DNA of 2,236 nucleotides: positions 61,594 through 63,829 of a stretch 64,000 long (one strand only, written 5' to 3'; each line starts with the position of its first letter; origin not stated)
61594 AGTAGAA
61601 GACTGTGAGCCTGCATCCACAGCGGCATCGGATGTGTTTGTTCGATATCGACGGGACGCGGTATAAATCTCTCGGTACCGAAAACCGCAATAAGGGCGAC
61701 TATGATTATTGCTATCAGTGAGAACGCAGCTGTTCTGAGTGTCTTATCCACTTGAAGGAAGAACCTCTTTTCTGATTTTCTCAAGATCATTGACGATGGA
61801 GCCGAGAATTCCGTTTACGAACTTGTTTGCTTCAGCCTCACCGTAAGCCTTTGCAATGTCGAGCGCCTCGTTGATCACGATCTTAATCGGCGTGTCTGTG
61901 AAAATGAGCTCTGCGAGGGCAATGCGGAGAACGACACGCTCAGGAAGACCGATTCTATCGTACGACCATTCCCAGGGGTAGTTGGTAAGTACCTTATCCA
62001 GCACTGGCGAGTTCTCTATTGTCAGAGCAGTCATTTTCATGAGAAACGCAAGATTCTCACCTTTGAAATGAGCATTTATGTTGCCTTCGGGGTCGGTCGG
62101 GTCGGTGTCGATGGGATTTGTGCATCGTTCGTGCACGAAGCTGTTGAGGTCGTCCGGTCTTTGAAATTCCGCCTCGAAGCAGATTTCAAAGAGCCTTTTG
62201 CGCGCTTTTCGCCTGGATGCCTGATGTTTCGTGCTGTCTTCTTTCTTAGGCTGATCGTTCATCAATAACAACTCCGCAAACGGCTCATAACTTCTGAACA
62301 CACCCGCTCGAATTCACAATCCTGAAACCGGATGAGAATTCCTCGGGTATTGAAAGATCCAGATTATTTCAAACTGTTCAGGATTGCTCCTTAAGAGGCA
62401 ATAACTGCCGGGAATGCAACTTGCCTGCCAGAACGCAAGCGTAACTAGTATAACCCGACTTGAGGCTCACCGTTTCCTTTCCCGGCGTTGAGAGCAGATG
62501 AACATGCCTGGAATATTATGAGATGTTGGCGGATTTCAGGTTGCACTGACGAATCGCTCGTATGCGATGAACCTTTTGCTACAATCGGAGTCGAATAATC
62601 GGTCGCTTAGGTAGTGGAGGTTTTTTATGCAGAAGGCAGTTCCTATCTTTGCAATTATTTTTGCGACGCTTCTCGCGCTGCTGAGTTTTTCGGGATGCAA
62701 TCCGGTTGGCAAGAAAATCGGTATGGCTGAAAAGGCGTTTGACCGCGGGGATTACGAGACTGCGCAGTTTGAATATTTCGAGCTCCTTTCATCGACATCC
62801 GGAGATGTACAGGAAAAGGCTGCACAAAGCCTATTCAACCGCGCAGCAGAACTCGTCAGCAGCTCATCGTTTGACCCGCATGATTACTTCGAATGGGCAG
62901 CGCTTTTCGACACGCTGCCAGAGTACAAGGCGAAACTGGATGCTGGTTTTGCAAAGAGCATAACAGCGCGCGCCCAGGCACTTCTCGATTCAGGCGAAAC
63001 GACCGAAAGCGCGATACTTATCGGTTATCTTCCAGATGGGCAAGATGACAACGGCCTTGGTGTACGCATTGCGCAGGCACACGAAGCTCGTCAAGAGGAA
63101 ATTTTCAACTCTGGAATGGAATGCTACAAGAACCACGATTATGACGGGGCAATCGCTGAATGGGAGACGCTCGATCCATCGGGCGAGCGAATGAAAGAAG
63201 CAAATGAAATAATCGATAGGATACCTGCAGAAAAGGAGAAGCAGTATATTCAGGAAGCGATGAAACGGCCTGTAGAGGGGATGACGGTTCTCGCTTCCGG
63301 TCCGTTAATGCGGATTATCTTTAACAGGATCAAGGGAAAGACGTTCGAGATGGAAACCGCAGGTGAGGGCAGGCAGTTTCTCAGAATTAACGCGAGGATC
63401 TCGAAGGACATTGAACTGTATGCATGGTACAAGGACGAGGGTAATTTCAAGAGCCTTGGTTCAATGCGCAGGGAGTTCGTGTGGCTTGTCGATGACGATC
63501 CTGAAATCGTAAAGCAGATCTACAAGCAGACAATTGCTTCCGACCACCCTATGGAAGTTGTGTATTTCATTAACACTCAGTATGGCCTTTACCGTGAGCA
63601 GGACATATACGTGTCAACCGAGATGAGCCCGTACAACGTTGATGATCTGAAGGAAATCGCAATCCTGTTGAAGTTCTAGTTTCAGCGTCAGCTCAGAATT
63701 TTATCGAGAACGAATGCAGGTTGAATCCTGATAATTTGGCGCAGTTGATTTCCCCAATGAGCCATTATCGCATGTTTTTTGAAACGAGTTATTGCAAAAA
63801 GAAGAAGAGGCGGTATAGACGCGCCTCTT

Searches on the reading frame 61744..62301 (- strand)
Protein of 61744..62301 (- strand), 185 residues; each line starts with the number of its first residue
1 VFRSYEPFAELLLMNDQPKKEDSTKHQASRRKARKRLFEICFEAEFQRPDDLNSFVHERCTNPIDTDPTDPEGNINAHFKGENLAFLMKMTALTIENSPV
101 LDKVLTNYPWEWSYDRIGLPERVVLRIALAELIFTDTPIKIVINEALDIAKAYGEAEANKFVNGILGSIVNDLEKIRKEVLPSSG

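Call 11: search_protein_families(library=pfam, proteins=[window:61744-62301:-])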
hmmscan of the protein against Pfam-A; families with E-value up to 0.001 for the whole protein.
window:61744-62301:- (185 aa): 1 family
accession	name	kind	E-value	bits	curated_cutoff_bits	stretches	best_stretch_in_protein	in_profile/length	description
PF01029.23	NusB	-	4.9e-23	82.4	23.1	1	31-170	1-132/133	NusB family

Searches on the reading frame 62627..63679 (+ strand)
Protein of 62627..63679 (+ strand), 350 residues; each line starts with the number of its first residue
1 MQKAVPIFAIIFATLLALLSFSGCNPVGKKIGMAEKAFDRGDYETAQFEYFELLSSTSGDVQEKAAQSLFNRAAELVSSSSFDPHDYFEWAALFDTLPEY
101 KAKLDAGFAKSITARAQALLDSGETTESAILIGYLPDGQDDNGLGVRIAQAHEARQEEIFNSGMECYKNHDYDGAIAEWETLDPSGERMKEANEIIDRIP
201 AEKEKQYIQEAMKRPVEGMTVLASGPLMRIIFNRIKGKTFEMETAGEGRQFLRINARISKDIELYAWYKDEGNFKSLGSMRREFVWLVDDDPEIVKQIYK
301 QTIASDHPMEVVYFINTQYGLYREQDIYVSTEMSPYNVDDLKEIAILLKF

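Call 11: search_protein_families(library=pfam, proteins=[window:62627-63679:+])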
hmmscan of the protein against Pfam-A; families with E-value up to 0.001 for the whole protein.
window:62627-63679:+ (350 aa): 0 families

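Call 68: find_encoding_contigs(protein=window:62627-63679:+, flank=10000, max_places=3)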
Protein window:62627-63679:+ (350 aa): 8 contigs read that carry it; 3 places shown.
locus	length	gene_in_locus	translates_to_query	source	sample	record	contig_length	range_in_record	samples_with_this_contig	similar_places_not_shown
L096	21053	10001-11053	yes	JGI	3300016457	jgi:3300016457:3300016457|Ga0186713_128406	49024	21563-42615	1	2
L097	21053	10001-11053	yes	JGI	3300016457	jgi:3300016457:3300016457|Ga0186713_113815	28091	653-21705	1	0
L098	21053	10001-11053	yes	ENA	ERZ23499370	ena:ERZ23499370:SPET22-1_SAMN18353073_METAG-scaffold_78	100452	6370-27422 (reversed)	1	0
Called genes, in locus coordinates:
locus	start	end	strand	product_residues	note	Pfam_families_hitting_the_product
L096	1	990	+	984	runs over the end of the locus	PF18911:PKD_4 (faint), PF07679:I-set (faint), PF13927:Ig_3 (faint), PF00801:PKD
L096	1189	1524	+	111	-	-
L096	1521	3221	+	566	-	PF01425:Amidase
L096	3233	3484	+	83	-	-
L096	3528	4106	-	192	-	PF05163:DinB (faint), PF12867:DinB_2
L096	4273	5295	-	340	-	PF01048:PNP_UDP_1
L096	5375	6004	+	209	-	-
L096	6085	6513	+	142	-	-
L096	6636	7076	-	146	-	PF00578:AhpC-TSA, PF08534:Redoxin, PF10417:1-cysPrx_C (weak)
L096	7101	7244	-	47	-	PF00578:AhpC-TSA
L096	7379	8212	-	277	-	PF00160:Pro_isomerase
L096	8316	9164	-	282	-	-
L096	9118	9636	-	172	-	PF01029:NusB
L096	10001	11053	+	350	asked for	-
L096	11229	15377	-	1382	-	PF13620:CarboxypepD_reg (weak), PF13715:CarbopepD_reg_2 (faint), PF14870:PSII_BNR (faint)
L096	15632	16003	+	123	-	PF01925:TauE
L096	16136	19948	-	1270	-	PF00963:Cohesin (faint), PF17957:Big_7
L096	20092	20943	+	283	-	PF02811:PHP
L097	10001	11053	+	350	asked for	-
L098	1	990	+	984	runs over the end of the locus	PF18911:PKD_4 (faint), PF07679:I-set (faint), PF13927:Ig_3 (faint), PF00801:PKD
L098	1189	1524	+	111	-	-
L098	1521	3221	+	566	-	PF01425:Amidase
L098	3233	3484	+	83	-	-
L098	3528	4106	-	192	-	PF05163:DinB (faint), PF12867:DinB_2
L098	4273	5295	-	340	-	PF01048:PNP_UDP_1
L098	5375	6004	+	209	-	-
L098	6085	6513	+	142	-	-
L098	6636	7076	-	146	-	PF00578:AhpC-TSA, PF08534:Redoxin, PF10417:1-cysPrx_C (weak)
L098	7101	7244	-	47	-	PF00578:AhpC-TSA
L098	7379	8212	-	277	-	PF00160:Pro_isomerase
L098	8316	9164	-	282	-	-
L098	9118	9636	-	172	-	PF01029:NusB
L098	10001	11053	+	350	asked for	-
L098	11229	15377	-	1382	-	PF13620:CarboxypepD_reg (weak), PF13715:CarbopepD_reg_2 (faint), PF14870:PSII_BNR (faint)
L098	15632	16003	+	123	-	PF01925:TauE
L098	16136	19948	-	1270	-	PF00963:Cohesin (faint), PF17957:Big_7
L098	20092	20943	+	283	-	PF02811:PHP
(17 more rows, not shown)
